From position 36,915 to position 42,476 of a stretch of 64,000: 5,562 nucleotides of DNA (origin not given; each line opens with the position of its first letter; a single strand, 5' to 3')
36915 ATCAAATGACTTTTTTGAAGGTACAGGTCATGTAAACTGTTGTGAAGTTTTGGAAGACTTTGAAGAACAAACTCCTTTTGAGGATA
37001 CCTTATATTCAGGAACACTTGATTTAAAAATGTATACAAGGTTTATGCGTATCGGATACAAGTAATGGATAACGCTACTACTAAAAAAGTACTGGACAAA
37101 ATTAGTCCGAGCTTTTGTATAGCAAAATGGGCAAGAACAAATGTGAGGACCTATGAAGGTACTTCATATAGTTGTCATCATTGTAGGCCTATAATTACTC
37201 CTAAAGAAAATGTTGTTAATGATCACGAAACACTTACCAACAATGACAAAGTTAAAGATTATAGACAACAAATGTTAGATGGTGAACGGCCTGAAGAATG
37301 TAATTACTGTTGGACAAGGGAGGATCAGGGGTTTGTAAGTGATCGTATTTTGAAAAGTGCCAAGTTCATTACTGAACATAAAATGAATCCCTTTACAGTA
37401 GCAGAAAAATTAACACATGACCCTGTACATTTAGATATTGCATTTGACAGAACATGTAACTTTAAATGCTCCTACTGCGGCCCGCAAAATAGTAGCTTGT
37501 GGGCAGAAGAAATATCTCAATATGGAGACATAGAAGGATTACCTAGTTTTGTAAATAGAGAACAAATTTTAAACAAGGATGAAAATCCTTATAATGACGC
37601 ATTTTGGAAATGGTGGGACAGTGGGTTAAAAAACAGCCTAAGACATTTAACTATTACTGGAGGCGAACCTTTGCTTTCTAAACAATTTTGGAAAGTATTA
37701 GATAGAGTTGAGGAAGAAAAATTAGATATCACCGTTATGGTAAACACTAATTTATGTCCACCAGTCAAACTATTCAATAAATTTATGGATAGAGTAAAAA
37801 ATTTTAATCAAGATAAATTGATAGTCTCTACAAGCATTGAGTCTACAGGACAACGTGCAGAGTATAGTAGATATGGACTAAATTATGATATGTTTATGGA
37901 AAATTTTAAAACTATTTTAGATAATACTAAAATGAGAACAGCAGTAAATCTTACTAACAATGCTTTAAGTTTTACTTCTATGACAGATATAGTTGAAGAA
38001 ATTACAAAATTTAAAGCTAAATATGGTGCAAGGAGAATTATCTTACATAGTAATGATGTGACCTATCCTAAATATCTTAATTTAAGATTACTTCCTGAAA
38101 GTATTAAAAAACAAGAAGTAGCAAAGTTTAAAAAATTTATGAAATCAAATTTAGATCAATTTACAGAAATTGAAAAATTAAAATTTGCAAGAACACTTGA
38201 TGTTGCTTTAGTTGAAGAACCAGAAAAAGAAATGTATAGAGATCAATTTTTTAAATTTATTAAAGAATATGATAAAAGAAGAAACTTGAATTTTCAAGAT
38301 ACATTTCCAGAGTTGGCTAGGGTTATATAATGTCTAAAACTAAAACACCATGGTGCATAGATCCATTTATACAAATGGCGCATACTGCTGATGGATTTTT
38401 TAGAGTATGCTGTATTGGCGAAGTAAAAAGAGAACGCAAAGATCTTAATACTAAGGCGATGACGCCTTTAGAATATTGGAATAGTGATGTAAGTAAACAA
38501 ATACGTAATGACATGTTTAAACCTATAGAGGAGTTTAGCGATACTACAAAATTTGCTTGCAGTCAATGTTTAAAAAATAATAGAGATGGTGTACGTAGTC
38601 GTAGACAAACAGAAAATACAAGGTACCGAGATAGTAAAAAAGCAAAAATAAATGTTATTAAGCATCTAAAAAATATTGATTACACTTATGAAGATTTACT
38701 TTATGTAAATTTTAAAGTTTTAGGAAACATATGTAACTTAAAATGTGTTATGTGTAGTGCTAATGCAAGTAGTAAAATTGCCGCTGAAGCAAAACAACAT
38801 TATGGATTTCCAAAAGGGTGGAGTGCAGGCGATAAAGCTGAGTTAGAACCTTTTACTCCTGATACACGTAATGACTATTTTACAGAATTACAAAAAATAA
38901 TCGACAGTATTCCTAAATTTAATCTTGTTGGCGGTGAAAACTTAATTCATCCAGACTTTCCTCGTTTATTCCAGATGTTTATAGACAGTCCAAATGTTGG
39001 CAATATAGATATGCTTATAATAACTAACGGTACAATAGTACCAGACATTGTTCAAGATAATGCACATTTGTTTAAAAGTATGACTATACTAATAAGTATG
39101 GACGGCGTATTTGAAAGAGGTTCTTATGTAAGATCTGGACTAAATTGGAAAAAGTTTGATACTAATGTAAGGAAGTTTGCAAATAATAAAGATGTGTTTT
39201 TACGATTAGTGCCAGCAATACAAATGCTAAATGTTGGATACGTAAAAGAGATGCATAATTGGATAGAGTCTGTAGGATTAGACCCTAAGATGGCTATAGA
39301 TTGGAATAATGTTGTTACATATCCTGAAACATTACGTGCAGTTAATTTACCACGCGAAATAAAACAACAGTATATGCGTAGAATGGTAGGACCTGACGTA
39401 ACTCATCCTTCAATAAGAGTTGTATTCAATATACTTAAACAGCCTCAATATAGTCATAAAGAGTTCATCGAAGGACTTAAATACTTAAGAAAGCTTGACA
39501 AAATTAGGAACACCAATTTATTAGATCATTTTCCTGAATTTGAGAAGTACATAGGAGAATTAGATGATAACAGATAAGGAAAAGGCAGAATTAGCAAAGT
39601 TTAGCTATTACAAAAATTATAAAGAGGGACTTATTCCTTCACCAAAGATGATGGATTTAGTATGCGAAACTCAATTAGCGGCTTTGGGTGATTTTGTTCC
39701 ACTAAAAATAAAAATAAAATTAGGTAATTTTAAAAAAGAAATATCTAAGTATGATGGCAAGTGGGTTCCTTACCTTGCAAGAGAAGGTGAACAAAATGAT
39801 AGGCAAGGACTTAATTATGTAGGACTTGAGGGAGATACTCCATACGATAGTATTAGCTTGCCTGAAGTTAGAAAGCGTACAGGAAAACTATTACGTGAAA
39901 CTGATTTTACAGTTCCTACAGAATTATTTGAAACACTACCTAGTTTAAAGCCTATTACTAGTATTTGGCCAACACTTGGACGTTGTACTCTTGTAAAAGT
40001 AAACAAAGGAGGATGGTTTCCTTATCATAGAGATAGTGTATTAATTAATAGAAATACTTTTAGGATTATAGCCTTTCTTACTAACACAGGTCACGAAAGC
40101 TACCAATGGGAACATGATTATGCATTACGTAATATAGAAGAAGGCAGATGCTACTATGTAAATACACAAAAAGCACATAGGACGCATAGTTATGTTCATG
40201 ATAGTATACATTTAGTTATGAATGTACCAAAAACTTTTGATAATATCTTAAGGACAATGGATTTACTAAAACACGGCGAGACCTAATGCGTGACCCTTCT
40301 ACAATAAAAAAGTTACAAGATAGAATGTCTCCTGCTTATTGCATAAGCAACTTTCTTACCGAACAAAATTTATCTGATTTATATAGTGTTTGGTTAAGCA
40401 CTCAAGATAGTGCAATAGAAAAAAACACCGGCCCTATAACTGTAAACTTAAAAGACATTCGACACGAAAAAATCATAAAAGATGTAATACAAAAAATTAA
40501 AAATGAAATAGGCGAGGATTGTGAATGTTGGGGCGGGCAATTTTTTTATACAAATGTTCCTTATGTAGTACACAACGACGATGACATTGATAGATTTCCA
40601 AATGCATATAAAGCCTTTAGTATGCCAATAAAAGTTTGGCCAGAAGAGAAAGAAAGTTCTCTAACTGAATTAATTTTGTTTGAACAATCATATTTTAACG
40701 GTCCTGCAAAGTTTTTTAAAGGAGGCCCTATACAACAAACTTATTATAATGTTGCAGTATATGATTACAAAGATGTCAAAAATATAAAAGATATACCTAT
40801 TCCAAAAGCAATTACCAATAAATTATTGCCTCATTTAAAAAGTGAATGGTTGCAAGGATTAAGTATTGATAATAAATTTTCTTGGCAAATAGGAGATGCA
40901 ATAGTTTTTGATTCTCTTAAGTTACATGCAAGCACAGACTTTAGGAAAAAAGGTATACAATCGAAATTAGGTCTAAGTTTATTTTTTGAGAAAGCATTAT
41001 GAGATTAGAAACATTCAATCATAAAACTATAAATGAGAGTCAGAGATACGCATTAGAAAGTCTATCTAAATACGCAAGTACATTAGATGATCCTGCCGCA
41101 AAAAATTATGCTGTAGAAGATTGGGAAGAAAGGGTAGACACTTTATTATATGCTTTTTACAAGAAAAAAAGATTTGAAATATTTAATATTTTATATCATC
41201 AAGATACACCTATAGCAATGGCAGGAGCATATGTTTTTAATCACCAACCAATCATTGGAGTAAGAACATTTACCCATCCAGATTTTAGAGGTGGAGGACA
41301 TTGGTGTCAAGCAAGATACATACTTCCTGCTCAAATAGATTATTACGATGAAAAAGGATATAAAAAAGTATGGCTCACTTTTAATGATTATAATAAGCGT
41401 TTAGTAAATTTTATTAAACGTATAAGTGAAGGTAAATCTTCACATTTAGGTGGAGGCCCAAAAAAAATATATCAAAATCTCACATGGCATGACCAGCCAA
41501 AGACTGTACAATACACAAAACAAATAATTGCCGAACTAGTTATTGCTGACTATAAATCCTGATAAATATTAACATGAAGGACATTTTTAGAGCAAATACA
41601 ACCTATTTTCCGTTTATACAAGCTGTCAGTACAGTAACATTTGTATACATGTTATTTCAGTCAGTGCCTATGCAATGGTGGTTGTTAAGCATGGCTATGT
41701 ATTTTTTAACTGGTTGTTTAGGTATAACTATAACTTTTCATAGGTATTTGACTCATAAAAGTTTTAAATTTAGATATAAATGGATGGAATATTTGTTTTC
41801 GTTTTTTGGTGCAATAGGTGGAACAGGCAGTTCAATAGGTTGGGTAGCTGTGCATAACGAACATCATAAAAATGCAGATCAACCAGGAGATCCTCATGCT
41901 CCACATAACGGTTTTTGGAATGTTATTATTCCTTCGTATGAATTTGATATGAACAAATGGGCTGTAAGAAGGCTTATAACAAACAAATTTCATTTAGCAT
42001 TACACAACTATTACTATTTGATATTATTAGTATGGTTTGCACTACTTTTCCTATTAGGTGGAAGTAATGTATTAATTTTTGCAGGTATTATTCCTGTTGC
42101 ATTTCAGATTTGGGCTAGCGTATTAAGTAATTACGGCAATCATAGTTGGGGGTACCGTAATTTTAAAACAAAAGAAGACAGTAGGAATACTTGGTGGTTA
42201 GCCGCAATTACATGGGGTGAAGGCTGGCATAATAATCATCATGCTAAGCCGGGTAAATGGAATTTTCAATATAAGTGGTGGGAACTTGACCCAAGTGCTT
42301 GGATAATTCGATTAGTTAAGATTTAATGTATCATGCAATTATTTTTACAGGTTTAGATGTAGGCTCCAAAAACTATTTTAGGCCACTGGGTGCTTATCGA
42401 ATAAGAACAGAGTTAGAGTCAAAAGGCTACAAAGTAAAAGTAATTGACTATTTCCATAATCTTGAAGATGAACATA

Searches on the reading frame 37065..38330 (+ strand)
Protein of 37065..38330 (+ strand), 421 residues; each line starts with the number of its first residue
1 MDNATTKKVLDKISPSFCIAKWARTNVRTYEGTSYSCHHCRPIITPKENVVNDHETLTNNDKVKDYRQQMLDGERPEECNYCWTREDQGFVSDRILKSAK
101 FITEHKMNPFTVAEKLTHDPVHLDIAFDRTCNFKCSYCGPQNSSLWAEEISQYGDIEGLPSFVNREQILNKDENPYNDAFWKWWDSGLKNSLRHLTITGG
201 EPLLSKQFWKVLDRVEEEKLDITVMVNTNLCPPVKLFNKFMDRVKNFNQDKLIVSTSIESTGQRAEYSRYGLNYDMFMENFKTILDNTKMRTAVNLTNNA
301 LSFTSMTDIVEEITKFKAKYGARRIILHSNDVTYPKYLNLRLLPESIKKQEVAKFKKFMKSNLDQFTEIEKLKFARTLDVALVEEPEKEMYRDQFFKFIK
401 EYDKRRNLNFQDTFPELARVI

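Call 40: search_protein_families(library=pfam, proteins=[window:37065-38330:+], max_evalue=0.001)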
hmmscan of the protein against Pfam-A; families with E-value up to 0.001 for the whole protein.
window:37065-38330:+ (421 aa): 1 family
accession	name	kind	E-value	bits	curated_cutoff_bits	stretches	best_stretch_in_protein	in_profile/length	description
PF04055.27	Radical_SAM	-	1.7e-08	35.2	29.5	1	129-287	5-139/166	Radical SAM superfamily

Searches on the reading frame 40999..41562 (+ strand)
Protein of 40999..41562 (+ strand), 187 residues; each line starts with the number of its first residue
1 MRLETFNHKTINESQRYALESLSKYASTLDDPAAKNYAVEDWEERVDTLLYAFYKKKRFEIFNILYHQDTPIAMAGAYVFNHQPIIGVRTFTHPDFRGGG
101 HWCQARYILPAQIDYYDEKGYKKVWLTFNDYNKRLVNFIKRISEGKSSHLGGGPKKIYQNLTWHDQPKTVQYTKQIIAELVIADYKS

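Call 40: search_protein_families(library=pfam, proteins=[window:40999-41562:+], max_evalue=0.001)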
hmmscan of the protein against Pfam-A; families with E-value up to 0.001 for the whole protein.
window:40999-41562:+ (187 aa): 1 family
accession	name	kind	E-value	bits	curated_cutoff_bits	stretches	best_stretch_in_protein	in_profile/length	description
PF00583.31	Acetyltransf_1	-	0.0001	23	20.7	1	40-141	14-113/116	Acetyltransferase (GNAT) family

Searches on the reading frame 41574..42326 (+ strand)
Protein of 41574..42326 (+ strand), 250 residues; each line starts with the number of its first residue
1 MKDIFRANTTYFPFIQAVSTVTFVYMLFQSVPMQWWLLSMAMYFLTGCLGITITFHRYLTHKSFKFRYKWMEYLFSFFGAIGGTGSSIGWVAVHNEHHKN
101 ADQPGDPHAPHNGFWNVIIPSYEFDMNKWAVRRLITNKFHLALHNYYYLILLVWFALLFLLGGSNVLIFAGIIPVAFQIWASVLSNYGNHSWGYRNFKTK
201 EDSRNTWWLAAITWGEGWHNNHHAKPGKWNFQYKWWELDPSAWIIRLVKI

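Call 40: search_protein_families(library=pfam, proteins=[window:41574-42326:+], max_evalue=0.001)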
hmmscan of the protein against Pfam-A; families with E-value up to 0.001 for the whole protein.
window:41574-42326:+ (250 aa): 1 family
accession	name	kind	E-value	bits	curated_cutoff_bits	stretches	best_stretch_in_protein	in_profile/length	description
PF00487.30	FA_desaturase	-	7.7e-19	68.9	29.7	1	35-245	3-238/253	Fatty acid desaturase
